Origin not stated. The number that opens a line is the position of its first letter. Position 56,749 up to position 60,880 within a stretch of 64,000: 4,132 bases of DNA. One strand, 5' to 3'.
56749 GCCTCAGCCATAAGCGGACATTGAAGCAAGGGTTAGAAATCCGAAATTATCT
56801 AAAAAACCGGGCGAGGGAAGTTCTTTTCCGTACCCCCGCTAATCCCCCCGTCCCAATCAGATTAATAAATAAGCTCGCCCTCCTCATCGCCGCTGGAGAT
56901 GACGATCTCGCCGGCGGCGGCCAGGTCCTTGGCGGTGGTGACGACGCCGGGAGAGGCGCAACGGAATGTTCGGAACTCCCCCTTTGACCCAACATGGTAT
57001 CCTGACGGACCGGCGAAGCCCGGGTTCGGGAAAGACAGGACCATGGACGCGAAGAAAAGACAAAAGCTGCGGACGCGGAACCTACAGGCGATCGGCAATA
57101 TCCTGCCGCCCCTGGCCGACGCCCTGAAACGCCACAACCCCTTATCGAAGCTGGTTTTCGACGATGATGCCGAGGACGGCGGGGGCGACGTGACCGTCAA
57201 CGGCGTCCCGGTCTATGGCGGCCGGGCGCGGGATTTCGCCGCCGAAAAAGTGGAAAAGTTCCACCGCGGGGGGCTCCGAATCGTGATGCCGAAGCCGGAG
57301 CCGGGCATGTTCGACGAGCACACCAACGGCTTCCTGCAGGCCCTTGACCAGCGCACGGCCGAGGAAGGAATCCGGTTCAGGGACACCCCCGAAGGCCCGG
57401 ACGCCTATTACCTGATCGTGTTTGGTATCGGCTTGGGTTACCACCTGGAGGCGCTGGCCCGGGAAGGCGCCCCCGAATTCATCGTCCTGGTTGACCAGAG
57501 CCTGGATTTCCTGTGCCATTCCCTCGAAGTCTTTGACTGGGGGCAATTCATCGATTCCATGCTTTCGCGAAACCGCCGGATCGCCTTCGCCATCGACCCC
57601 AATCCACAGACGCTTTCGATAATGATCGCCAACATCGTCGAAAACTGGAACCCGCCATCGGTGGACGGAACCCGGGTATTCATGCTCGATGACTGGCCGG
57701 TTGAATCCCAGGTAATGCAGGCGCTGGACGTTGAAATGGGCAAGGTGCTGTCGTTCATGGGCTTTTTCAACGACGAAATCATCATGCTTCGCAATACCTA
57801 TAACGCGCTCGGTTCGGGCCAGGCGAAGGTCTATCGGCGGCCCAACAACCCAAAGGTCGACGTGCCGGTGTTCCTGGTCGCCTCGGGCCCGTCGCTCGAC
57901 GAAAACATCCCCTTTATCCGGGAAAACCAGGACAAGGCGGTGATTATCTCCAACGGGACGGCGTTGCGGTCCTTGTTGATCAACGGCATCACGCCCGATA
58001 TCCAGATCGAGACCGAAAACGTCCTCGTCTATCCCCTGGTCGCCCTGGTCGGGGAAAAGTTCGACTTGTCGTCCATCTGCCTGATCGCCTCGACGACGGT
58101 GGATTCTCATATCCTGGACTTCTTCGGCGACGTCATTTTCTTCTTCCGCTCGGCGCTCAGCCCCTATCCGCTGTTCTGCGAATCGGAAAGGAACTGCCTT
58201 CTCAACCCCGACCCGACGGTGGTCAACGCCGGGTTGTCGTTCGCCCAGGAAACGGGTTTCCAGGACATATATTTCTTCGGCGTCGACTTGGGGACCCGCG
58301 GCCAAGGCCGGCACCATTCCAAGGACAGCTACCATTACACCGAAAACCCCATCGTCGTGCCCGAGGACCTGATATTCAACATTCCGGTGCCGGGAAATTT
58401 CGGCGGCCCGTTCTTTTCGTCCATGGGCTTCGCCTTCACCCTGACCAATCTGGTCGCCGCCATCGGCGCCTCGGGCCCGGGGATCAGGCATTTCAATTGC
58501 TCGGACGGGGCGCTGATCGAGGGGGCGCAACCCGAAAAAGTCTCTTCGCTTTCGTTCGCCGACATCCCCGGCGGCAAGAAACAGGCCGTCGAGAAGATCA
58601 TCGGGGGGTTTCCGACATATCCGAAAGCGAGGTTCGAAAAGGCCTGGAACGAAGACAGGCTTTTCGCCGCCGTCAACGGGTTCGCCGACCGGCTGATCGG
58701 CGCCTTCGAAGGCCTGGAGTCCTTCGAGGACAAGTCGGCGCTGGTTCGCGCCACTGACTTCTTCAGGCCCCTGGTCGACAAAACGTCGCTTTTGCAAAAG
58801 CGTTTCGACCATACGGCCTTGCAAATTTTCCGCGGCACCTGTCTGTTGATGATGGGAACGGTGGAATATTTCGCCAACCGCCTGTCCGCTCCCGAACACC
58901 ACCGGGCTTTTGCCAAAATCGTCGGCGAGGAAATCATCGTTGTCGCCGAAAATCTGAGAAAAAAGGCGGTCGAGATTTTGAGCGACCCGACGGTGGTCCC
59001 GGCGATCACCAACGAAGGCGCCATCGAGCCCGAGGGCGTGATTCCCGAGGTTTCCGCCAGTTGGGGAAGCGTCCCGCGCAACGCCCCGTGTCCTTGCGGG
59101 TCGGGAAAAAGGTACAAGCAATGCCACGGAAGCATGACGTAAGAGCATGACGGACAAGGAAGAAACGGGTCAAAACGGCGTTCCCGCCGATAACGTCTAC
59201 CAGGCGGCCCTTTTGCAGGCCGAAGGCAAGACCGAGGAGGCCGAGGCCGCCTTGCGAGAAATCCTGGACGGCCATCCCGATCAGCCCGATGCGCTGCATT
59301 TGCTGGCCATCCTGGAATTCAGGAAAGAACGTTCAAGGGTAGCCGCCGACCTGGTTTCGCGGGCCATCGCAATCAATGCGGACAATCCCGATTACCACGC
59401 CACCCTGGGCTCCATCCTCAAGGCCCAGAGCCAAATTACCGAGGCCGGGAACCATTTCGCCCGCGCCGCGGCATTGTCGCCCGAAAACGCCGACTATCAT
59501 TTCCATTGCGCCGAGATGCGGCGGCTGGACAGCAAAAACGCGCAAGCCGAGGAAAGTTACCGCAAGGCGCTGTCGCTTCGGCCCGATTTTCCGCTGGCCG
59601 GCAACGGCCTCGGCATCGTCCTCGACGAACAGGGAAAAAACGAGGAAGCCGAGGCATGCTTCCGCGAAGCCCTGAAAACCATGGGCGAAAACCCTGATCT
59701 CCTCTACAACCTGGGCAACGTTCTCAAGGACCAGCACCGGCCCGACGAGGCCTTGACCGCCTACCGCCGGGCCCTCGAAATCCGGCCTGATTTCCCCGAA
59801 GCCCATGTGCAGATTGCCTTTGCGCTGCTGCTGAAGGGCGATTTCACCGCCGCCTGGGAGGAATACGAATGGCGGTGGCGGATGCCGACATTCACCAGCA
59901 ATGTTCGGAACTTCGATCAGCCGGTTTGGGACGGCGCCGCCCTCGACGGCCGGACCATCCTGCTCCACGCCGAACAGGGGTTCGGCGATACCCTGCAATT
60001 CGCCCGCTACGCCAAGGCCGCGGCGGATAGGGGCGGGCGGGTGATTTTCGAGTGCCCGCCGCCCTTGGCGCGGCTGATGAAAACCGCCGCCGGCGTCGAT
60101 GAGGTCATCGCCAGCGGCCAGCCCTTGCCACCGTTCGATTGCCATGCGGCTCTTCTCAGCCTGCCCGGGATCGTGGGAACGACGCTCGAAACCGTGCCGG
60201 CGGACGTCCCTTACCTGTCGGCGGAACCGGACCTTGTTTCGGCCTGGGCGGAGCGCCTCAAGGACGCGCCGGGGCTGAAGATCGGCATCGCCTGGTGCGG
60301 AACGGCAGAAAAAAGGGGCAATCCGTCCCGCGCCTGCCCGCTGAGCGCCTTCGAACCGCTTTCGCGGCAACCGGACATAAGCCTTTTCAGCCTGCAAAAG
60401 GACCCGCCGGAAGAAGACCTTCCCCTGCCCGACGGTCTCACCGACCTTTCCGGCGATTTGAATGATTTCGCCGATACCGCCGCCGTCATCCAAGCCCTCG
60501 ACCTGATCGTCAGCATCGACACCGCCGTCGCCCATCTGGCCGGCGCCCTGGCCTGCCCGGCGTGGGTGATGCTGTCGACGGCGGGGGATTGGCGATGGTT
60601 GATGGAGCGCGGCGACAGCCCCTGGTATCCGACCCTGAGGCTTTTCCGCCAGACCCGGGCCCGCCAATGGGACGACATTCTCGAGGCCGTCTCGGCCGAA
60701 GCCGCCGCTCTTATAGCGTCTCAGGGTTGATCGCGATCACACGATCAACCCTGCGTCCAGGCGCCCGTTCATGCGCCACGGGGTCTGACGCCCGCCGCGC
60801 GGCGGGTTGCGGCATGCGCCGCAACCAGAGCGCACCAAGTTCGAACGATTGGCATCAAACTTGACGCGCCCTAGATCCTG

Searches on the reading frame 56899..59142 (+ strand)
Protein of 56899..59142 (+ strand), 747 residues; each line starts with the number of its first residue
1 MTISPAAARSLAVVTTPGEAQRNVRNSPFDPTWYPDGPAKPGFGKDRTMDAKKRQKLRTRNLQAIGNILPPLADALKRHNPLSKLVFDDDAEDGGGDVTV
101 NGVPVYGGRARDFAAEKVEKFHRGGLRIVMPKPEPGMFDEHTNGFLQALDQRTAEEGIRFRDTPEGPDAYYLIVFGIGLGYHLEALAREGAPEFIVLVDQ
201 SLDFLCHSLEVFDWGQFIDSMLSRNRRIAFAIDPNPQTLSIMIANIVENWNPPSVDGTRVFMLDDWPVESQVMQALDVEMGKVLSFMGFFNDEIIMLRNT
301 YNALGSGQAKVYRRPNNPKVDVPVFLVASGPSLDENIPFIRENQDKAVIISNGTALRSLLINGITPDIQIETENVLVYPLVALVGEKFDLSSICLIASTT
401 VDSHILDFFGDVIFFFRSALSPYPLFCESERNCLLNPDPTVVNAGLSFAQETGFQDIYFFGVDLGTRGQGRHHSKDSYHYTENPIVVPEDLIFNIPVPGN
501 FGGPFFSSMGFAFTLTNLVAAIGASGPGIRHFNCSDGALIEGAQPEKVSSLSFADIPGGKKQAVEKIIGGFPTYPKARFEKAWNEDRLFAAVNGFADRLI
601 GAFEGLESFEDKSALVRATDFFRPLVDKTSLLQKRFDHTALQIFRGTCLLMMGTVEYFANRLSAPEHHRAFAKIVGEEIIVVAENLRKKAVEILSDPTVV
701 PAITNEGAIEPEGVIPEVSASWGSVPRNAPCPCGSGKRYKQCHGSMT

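Call 6: search_protein_families(library=pfam, proteins=[window:56899-59142:+], max_evalue=0.01)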
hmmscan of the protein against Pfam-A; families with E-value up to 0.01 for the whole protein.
window:56899-59142:+ (747 aa): 3 families
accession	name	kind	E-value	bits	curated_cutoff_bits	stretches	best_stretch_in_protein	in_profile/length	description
PF20157.4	Maf_flag10_N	-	3.4e-32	112.2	23.5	1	60-276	4-219/228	Glycosyltransferase Maf N-terminal domain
PF01973.23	MptE-like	-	5.4e-29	101.6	34.6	1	310-467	16-169/171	6-hydroxymethylpterin diphosphokinase MptE-like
PF02810.21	SEC-C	-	1e-08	35.3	20.4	1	727-744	1-18/19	SEC-C motif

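Call 66: find_homologous_proteins(query=window:57043-59139:+, max_evalue=1e-60)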
Query window:57043-59139:+ (699 aa): 206 proteins with E <= 1e-60 among 8000 candidates; the best 120 are listed.
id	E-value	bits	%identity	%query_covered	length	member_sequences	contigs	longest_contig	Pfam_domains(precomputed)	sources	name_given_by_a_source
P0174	0.0e+0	1614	100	100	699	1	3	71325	PF01973.24,PF20157.5,PF02810.22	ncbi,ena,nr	ncbi:MAG: DUF115 domain-containing protein [Proteobacteria bacterium]|nr:DUF115 domain-containing pr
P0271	8.5e-290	981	61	100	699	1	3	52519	PF01973.24,PF20157.5,PF02810.22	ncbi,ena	-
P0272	2.4e-279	947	60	100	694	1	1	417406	PF01973.24,PF20157.5,PF02810.22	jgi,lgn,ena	-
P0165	4.8e-198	678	44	100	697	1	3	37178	PF01973.24,PF20157.5,PF02810.22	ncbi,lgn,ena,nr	ncbi:MAG: DUF115 domain-containing protein [Proteobacteria bacterium]|nr:DUF115 domain-containing pr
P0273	1.5e-194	666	46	100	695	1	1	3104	PF01973.24,PF20157.5,PF02810.22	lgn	-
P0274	9.8e-194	664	45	100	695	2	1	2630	PF01973.24,PF20157.5,PF02810.22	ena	-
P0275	3.7e-189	649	43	99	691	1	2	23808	PF01973.24,PF20157.5,PF02810.22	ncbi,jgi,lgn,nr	ncbi:MAG: DUF115 domain-containing protein [Rhodospirillales bacterium]|nr:DUF115 domain-containing 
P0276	9.1e-188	644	44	100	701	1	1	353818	PF01973.24,PF20157.5,PF02810.22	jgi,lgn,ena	-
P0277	2.1e-171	590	42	98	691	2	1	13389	PF01973.24,PF20157.5,PF02810.22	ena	-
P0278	3.3e-171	589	41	99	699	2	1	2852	PF01973.24,PF20157.5,PF02810.22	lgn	-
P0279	1.3e-169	584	40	99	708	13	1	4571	PF01973.24,PF20157.5,PF02810.22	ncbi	-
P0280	1.6e-166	574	40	99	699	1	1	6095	PF01973.24,PF20157.5,PF02810.22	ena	-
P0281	1.1e-164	568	59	61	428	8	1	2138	PF01973.24,PF02810.22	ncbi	ncbi:MAG TPA: 6-hydroxymethylpterin diphosphokinase MptE-like protein, partial [Rhodospirillales bac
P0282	3.5e-164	566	41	97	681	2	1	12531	PF01973.24,PF20157.5,PF02810.22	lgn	-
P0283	5.1e-159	549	39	100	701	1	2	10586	PF01973.24,PF20157.5,PF02810.22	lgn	-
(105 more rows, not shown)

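Call 67: find_encoding_contigs(protein=P0271, flank=10000, max_places=2)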
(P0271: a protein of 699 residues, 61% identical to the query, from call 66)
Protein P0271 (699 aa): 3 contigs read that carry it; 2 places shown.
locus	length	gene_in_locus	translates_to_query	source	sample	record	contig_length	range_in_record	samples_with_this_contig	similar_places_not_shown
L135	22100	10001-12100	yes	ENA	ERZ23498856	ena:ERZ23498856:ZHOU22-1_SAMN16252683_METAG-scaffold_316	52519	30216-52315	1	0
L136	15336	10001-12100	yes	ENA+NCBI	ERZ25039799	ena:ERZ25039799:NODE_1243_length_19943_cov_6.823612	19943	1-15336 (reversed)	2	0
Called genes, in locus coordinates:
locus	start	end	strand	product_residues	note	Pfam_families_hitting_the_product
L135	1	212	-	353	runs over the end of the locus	PF02277:DBI_PRT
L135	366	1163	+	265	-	PF02654:CobS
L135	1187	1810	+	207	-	PF00300:His_Phos_1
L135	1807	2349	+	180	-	PF02283:CobU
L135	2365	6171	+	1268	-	PF02514:CobN-Mg_chel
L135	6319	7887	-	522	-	PF03781:FGE-sulfatase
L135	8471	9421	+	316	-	PF03577:Peptidase_C69 (weak)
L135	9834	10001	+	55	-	PF12557:Co_AT_N (weak)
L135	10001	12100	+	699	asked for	PF20157:Maf_flag10_N, PF01973:MptE-like, PF02810:SEC-C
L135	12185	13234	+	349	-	-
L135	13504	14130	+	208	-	PF02572:CobA_CobO_BtuR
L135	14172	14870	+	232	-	PF04366:Ysc84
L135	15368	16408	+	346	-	PF07685:GATase_3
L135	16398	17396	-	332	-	PF03186:CobD_Cbib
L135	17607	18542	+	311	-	PF01903:CbiX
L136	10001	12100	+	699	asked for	PF20157:Maf_flag10_N, PF01973:MptE-like, PF02810:SEC-C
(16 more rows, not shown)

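Call 68: find_encoding_contigs(protein=P0272, flank=10000, max_places=2)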
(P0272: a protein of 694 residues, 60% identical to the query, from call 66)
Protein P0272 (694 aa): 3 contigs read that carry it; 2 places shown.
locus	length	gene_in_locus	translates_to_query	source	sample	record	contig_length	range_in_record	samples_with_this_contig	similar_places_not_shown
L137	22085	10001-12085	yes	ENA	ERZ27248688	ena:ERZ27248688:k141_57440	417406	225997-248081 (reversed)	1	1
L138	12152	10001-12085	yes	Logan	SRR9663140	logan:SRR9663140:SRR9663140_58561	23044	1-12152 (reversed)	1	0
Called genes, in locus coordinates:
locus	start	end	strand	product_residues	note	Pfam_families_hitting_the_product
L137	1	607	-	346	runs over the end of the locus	PF13435:Cytochrome_C554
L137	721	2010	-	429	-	PF00175:NAD_binding_1, PF00111:Fer2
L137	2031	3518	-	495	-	-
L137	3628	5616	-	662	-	PF14522:Cytochrome_C7 (faint), PF22113:Mtrc-MtrF_II-IV_dom (faint), PF13435:Cytochrome_C554 (weak)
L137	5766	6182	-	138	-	-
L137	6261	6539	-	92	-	-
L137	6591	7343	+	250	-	-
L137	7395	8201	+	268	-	-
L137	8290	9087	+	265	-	-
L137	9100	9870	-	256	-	-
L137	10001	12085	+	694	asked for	PF20157:Maf_flag10_N, PF01973:MptE-like, PF02810:SEC-C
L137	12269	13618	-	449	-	PF04055:Radical_SAM, PF06969:HemN_C (weak)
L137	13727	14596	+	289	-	PF00582:Usp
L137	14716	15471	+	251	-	PF00027:cNMP_binding, PF13545:HTH_Crp_2, PF00325:Crp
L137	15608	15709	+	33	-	-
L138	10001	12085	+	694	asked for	PF20157:Maf_flag10_N, PF01973:MptE-like, PF02810:SEC-C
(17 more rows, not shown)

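Call 98: search_protein_families(library=ncbifam, proteins=[window:57043-59139:+], max_evalue=0.001)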
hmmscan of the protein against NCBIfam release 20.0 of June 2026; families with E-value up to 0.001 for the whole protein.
window:57043-59139:+ (699 aa): 6 families
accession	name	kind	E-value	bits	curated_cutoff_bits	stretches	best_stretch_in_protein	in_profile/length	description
NF050051.1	FlagModPseD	domain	3e-09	36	670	1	277-436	231-391/640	flagellin modification protein PseD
NF004088.0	PRK05590.1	equivalog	1.6e-06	28.5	140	1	676-697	144-165/166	hypothetical protein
TIGR04102.1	SWIM_PBPRA1643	hypoth_equivalog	6e-05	23.4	68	1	678-695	90-107/108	PBPRA1643 family SWIM/SEC-C metal-binding motif protein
NF002449.0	PRK01617.1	equivalog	0.00026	21.4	141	1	677-696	134-153/154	hypothetical protein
NF007704.0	PRK10396.1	equivalog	0.00053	20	149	1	677-694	201-218/221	hypothetical protein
NF002592.0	PRK02250.1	equivalog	0.00074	19.7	158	0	675-696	146-167/167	hypothetical protein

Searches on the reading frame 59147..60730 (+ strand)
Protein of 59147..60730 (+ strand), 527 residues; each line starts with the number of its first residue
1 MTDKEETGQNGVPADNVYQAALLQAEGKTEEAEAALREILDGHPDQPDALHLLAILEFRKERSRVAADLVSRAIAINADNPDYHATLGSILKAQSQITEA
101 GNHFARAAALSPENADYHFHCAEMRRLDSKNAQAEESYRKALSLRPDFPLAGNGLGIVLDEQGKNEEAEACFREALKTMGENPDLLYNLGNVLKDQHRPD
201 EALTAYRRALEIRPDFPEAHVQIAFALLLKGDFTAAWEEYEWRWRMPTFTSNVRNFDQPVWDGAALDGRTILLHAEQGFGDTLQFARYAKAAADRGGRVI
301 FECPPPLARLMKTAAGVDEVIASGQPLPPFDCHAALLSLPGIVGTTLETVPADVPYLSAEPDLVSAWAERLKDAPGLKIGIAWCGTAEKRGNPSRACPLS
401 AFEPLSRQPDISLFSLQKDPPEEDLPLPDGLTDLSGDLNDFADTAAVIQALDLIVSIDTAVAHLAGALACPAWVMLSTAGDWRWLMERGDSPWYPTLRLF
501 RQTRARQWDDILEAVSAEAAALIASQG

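Call 6: search_protein_families(library=pfam, proteins=[window:59147-60730:+], max_evalue=0.01)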
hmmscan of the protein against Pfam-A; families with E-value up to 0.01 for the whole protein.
window:59147-60730:+ (527 aa): 25 families
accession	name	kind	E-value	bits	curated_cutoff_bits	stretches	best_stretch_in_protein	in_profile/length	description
PF13414.12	TPR_11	-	1.6e-28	98.5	26.8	4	200-231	11-42/42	TPR repeat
PF07719.23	TPR_2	-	3e-23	80.4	27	2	183-215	1-33/34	Tetratricopeptide repeat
PF14559.12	TPR_19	-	8.5e-23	80.9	25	4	24-87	2-65/68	Tetratricopeptide repeat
PF13432.12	TPR_16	-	2.7e-22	79.3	32.7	5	155-215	3-63/65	Tetratricopeptide repeat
PF00515.34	TPR_1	-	3.9e-22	77.5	27.8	2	184-216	2-34/34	Tetratricopeptide repeat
PF13431.12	TPR_17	-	7.4e-21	73.1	24.4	1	205-237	1-33/34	Tetratricopeptide repeat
PF13181.12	TPR_8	-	4.9e-17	61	25.7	1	184-215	2-33/34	Tetratricopeptide repeat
PF13424.12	TPR_12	-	9.9e-17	61.3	30.1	2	153-214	7-76/77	Tetratricopeptide repeat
PF13428.12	TPR_14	-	3.1e-16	58.7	23.5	2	183-224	1-42/44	Tetratricopeptide repeat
PF23914.1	TPR_CcmH_CycH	-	3.7e-14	53.3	42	1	80-182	49-154/158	Cytochrome c-type biogenesis protein H TPR domain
PF24575.1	TPR_Slam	-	1.8e-12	48.1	35.2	1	187-237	51-101/104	Surface lipoprotein assembly modifier, N-terminal TPR repeats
PF13176.12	TPR_7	-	7.9e-12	44.7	27.9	1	186-217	2-33/36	Tetratricopeptide repeat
PF13374.12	TPR_10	-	2.3e-10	40.6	27.5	2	186-213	5-32/42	Tetratricopeptide repeat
PF20308.4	TPR-S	-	1.8e-06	28.9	27.6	0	30-109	3-80/102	Tetratricopeptide Repeats-Sensor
PF13429.12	TPR_15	-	1.8e-06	28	26.2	1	21-239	52-270/280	Tetratricopeptide repeat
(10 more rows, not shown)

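Call 98: search_protein_families(library=ncbifam, proteins=[window:59147-60727:+], max_evalue=0.001)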
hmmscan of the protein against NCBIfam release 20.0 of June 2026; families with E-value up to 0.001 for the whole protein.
window:59147-60727:+ (527 aa): 25 families
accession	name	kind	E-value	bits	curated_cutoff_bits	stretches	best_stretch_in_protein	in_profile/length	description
TIGR02917.1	PEP_TPR_lipo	equivalog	1.1e-23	83.1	312.2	1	25-241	307-523/899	XrtA/PEP-CTERM system TPR-repeat protein PrsT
NF040959.1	MamA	equivalog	2e-22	79.6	200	2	114-238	70-194/204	magnetosome protein MamA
TIGR02521.1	type_IV_pilW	equivalog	3.1e-20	72.7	154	2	130-241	80-193/234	type IV pilus biogenesis/stability protein PilW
TIGR02552.1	LcrH_SycD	equivalog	1.1e-16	60.7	104.8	2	33-134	4-105/136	SycD/LcrH family type III secretion system chaperone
TIGR00990.1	3a0801s09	subfamily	9.5e-16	57.5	757.25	1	45-219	329-503/615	mitochondrial import receptor subunit TOM70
NF033762.1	social_mot_Tgl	equivalog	2.4e-15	56.6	225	2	155-241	37-124/252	social motility TPR repeat lipoprotein Tgl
NF033758.1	gliding_GltE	equivalog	2.9e-15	56.2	225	2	22-143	231-353/411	adventurous gliding motility TPR repeat lipoprotein GltE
NF033920.0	C39_PA2778_fam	equivalog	1.9e-13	50.4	150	2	129-213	170-254/255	PA2778 family cysteine peptidase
NF008017.0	PRK10747.1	equivalog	2.6e-09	36.5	608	1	19-142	266-388/398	protoheme IX biogenesis protein HemY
TIGR03939.1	PGA_TPR_OMP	equivalog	1.8e-08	33.1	366.65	0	162-236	408-482/800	poly-beta-1,6 N-acetyl-D-glucosamine export porin PgaA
NF052415.1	T3SS_chap_SctY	equivalog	1.9e-08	34.8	70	0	44-143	3-105/106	type III secretion apparatus assembly chaperone SctY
TIGR00540.1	TPR_hemY_coli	hypoth_equivalog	8.8e-08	31.3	142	1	20-141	268-385/385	heme biosynthesis-associated TPR protein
NF047371.1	FlcA_CTERM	equivalog_domain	1.8e-07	30.1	300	1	26-241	326-531/646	periplasmic flagellar collar protein FlcA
NF002725.1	PRK02603.1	equivalog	9.6e-07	29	143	0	65-170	17-127/173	photosystem I assembly protein Ycf3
TIGR02795.1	tol_pal_ybgF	equivalog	1.4e-06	28.9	90.1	0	132-211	19-104/119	tol-pal system protein YbgF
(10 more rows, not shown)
